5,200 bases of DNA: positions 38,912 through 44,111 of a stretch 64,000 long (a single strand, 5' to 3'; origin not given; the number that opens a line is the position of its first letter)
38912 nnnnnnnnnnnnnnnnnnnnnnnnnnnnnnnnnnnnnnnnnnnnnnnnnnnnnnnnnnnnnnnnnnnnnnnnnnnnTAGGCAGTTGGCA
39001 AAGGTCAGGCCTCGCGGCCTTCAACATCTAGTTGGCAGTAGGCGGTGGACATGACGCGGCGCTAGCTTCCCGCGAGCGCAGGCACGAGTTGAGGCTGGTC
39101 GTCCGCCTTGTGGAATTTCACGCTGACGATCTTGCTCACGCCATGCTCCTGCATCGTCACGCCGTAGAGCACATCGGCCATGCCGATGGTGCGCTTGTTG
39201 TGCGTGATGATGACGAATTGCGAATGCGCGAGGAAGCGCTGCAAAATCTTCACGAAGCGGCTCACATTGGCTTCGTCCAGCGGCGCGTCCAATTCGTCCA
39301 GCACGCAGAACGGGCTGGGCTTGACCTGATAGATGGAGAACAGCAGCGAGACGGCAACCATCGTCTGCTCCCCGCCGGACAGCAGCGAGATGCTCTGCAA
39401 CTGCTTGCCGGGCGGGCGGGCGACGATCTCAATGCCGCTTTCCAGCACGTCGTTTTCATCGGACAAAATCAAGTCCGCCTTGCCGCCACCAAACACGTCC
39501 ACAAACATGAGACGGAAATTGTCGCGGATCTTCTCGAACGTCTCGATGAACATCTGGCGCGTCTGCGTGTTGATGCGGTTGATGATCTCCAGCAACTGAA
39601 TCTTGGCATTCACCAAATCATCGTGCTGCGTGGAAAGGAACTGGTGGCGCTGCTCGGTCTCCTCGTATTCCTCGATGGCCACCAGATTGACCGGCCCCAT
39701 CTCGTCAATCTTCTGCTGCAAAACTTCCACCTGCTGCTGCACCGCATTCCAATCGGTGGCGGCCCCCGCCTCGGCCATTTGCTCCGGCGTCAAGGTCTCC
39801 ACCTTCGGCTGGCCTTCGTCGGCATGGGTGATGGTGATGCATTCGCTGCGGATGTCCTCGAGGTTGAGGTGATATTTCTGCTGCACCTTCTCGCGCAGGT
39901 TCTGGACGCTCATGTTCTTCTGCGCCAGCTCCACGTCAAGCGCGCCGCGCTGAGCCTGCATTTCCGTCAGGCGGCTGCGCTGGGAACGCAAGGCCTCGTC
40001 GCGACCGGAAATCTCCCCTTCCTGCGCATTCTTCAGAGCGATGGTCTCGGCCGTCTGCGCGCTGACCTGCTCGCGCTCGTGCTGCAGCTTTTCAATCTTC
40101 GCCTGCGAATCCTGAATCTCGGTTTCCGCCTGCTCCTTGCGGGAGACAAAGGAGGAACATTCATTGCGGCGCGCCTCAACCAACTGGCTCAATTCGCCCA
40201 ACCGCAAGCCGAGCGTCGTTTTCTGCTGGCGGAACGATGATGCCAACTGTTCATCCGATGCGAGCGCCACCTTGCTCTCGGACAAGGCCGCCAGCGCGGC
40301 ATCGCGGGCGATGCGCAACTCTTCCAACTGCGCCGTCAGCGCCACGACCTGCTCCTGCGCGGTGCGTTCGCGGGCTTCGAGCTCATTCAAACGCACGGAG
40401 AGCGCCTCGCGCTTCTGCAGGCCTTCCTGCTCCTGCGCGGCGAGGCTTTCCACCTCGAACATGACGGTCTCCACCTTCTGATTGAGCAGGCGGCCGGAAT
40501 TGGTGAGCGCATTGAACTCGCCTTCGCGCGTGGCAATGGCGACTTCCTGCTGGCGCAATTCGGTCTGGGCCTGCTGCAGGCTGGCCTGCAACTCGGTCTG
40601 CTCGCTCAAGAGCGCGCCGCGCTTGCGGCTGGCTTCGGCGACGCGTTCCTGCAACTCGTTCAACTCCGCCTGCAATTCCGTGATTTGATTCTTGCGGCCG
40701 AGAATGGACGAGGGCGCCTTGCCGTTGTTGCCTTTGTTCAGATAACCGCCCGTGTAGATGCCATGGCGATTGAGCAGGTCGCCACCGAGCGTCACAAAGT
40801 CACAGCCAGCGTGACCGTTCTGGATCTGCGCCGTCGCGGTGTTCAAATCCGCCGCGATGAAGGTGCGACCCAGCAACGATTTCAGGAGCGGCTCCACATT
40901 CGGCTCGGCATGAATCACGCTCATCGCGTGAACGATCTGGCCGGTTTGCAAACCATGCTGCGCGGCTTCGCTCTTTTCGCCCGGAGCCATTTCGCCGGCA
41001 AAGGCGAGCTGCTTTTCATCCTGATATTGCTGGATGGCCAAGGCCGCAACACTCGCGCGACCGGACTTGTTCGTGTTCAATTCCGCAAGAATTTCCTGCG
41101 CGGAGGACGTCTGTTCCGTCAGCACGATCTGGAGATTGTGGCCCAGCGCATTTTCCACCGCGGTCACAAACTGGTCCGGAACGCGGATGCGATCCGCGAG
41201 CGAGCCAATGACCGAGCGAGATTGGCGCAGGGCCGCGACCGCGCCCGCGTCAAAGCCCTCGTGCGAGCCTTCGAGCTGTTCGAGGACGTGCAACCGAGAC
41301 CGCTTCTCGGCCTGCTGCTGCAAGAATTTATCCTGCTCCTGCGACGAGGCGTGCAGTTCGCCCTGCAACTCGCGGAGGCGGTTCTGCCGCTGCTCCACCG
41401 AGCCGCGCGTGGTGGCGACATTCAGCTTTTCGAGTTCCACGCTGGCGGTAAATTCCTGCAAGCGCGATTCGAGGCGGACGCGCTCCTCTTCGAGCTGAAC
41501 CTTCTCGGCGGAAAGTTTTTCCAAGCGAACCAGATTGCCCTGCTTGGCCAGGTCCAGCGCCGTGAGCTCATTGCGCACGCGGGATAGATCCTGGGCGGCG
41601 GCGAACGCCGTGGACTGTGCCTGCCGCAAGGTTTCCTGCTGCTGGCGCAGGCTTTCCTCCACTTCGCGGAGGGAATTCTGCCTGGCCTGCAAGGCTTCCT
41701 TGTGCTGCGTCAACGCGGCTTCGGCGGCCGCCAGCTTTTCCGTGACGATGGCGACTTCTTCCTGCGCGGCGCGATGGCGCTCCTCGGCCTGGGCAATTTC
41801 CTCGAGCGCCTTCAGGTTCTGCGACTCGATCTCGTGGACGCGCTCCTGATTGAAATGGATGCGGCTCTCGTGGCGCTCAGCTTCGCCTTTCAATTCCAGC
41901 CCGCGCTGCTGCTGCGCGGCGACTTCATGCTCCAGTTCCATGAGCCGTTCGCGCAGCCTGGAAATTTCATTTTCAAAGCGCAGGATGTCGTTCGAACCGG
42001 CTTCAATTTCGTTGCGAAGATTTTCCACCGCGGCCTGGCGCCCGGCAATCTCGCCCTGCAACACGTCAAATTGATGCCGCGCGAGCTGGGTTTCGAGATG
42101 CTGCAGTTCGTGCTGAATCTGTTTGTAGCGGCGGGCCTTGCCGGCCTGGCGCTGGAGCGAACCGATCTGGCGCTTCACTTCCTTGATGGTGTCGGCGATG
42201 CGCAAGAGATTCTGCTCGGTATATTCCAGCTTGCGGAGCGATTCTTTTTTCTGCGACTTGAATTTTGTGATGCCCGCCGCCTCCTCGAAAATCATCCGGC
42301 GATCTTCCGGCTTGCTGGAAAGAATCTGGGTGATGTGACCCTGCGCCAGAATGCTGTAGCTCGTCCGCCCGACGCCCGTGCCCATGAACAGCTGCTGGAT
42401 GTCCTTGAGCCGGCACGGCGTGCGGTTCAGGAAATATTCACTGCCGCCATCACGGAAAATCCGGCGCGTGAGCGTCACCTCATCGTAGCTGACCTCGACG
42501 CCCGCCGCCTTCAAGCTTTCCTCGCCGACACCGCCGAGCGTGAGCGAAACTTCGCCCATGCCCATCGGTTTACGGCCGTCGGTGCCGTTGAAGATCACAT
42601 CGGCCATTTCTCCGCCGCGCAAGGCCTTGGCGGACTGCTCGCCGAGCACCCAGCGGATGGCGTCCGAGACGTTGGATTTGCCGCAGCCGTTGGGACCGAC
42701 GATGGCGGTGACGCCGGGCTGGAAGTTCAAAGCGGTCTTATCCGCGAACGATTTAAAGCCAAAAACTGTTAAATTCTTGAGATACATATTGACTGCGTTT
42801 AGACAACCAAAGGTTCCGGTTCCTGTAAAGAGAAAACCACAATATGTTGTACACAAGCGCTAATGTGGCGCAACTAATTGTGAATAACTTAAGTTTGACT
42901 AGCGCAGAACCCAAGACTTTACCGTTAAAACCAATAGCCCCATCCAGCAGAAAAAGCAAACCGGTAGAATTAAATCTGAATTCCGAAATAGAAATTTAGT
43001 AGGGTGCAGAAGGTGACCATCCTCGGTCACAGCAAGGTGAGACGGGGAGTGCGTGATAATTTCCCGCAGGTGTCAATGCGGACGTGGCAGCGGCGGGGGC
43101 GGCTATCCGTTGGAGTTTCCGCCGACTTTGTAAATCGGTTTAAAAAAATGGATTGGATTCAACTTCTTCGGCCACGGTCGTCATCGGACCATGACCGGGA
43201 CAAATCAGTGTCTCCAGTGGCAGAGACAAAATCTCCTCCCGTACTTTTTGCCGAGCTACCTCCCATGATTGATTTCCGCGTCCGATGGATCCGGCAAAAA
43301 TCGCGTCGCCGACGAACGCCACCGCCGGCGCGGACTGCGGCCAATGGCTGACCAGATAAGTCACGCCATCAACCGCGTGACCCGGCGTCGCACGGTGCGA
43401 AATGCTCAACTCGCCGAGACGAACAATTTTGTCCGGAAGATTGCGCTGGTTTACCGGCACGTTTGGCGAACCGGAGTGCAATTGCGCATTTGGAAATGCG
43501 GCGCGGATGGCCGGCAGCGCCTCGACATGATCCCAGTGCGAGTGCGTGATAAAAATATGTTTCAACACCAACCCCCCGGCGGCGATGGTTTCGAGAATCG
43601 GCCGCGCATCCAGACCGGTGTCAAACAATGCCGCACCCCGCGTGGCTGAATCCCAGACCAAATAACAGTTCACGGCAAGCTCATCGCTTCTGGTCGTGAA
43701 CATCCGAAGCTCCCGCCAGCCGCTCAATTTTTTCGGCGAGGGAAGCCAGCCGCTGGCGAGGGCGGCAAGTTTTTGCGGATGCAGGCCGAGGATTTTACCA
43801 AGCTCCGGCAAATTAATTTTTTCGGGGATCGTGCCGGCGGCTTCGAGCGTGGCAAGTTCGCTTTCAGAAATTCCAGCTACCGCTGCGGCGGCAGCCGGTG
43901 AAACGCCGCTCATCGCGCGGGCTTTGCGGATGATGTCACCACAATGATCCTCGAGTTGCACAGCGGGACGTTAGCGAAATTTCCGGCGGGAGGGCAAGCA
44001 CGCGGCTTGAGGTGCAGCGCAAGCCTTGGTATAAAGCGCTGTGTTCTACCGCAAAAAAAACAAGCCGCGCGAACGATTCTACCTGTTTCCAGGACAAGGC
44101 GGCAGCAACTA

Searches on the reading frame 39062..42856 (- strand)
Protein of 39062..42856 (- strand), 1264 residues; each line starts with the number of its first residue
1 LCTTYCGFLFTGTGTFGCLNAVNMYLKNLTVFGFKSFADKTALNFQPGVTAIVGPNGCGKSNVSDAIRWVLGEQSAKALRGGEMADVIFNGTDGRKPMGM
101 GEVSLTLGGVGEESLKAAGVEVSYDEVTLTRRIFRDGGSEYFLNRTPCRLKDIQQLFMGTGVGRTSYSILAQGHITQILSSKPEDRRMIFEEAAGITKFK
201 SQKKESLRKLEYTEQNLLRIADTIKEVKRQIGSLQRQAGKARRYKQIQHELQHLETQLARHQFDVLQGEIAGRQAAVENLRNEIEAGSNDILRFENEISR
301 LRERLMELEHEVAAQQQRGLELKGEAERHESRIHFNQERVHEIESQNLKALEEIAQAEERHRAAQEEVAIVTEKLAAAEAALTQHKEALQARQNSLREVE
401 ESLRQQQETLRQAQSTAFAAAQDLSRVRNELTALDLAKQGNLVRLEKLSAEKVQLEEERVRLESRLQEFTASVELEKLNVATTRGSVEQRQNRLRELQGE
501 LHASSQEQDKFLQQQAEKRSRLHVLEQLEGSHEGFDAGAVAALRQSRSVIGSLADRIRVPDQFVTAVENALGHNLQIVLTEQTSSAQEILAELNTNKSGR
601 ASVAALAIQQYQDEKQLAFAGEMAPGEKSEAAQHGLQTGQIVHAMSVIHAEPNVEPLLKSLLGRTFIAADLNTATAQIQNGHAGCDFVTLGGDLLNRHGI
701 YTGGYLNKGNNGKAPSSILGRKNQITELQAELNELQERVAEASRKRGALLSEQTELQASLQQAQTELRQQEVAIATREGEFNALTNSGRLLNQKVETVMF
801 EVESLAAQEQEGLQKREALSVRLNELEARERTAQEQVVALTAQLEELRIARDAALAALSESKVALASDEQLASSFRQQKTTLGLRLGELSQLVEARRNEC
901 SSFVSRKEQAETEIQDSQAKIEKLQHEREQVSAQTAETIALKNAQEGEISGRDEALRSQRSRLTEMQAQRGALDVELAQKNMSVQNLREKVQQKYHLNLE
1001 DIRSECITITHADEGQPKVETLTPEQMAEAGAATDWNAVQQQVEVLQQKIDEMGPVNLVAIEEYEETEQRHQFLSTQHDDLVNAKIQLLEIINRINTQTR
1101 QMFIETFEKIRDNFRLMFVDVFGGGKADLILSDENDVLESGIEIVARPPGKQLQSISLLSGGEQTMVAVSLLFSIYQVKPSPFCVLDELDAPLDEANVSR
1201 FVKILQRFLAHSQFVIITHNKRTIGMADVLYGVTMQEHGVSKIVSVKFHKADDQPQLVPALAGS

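Call 6: search_protein_families(library=pfam, proteins=[window:39062-42856:-], max_evalue=0.01)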
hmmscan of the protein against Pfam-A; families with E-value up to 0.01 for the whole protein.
window:39062-42856:- (1264 aa): 6 families
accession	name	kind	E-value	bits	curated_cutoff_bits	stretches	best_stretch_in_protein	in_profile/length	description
PF02463.25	SMC_N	-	2e-65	220.8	40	1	25-1242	1-220/220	RecF/RecN/SMC N terminal domain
PF06470.18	SMC_hinge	-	6.4e-18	65.7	22.5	1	548-676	3-114/116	SMC proteins Flexible Hinge Domain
PF13476.12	AAA_23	-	2.3e-17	64.7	27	1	29-258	2-200/201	AAA domain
PF13304.12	AAA_21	-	2.9e-11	44.4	27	1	49-106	1-63/304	AAA domain, putative AbiEii toxin, Type IV TA system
PF13175.12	AAA_15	-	1.8e-07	31.6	32.1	1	24-269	1-92/374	AAA ATPase domain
PF13555.12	AAA_29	-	0.00013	22.1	27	1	26-72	1-47/61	P-loop containing region of AAA domain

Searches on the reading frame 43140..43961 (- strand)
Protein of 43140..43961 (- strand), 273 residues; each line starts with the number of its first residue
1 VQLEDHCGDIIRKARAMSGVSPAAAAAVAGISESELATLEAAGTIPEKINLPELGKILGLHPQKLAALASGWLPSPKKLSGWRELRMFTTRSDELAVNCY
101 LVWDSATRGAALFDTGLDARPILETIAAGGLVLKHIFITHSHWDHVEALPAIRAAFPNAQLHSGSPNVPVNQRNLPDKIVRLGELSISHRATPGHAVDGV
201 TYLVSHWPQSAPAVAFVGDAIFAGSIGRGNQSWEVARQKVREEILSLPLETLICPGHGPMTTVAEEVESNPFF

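Call 81: search_protein_families(library=pfam, proteins=[window:43140-43961:-], max_evalue=0.0001)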
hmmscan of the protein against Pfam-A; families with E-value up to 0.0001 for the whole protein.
window:43140-43961:- (273 aa): 1 family
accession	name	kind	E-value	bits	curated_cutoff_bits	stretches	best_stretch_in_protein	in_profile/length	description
PF00753.33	Lactamase_B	-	2e-17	64.2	22.7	1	94-257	3-196/196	Metallo-beta-lactamase superfamily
